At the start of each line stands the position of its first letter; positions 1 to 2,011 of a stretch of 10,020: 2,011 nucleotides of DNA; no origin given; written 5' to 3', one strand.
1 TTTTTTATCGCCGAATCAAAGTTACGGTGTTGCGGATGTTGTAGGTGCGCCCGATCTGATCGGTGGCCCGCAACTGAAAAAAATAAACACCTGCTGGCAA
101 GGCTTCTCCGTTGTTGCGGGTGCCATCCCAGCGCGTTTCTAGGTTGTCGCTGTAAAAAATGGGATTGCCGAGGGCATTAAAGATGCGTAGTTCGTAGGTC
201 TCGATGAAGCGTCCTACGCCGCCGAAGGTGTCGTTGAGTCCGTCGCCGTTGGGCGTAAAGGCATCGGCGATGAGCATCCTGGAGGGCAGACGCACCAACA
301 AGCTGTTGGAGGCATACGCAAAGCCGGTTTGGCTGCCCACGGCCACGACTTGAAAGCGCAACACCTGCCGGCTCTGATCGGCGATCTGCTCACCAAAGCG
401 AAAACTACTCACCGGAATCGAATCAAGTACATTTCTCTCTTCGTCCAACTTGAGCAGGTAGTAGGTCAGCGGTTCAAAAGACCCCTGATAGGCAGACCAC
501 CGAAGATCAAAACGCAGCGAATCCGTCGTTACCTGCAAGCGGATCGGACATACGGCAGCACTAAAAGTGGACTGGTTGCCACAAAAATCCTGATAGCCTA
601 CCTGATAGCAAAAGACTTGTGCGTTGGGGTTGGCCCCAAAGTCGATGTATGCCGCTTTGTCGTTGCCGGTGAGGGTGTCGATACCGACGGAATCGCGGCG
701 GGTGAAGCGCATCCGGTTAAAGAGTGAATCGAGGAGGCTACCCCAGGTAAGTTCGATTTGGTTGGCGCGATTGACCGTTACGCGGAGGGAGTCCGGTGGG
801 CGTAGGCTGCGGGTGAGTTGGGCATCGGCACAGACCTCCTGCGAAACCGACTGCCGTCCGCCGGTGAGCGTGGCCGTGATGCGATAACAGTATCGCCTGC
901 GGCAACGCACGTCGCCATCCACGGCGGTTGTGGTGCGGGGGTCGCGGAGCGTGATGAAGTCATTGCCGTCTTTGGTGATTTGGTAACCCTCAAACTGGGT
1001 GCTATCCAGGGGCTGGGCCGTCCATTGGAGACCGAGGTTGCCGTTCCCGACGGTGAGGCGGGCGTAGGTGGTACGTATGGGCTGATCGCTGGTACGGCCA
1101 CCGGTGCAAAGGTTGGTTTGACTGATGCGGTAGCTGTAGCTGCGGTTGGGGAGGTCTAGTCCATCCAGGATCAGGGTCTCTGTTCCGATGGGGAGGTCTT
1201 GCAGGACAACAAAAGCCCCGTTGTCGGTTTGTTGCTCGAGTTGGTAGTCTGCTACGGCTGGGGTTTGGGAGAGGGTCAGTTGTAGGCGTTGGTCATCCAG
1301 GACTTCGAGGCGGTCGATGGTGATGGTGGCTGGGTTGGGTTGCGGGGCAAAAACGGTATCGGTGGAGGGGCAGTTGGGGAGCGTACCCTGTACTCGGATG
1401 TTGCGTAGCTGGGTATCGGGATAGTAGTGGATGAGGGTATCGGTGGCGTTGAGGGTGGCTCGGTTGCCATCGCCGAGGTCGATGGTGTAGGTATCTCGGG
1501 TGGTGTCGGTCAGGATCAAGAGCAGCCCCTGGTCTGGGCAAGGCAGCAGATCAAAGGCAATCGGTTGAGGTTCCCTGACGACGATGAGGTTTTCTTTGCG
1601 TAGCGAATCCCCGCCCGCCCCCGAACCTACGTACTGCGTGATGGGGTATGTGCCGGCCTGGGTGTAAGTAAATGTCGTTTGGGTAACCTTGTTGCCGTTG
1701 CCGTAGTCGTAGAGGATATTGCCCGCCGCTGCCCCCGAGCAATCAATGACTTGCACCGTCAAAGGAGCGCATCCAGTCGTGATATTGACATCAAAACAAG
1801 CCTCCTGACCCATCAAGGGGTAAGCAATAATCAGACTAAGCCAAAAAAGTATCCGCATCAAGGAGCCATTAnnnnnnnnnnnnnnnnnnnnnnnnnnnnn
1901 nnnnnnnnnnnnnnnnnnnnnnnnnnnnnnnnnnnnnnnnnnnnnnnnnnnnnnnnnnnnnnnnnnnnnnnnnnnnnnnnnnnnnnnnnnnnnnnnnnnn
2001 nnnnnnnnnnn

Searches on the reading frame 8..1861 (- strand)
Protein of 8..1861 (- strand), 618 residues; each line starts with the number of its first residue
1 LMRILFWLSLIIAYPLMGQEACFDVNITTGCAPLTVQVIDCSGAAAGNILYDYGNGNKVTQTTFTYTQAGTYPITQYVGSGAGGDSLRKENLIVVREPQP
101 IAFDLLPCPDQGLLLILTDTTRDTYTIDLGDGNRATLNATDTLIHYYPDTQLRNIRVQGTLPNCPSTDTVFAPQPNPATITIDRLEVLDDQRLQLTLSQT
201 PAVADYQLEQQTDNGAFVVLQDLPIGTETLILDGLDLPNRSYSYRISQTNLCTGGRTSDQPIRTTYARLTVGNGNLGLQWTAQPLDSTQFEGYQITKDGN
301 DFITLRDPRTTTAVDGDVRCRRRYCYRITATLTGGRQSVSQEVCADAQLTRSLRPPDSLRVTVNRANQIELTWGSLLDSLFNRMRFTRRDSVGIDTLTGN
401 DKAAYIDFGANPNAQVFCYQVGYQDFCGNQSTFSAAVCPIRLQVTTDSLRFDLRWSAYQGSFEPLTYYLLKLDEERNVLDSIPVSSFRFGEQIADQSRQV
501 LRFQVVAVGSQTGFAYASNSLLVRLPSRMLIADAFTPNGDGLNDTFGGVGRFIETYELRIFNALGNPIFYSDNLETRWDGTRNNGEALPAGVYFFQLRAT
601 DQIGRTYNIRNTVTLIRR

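Call 49: search_protein_families(library=pfam, proteins=[window:8-1861:-], max_evalue=0.001)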
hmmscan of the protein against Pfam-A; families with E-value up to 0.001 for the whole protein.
window:8-1861:- (618 aa): 5 families
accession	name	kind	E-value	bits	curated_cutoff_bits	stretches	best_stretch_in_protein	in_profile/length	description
PF13585.12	CHU_C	-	1.5e-16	60.7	27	1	531-602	3-75/86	CHU_C Type IX secretion signal domain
PF13860.13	FlgD_ig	-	3.9e-06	27.2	27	0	576-601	52-77/79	FlgD Ig-like domain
PF00801.26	PKD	-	1.2e-05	25.7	23.5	0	46-87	29-74/80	PKD domain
PF00041.27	fn3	-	7e-05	23.4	25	0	271-342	11-80/84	Fibronectin type III domain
PF18911.6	PKD_4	-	0.00039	20.9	27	0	24-87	11-77/85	PKD domain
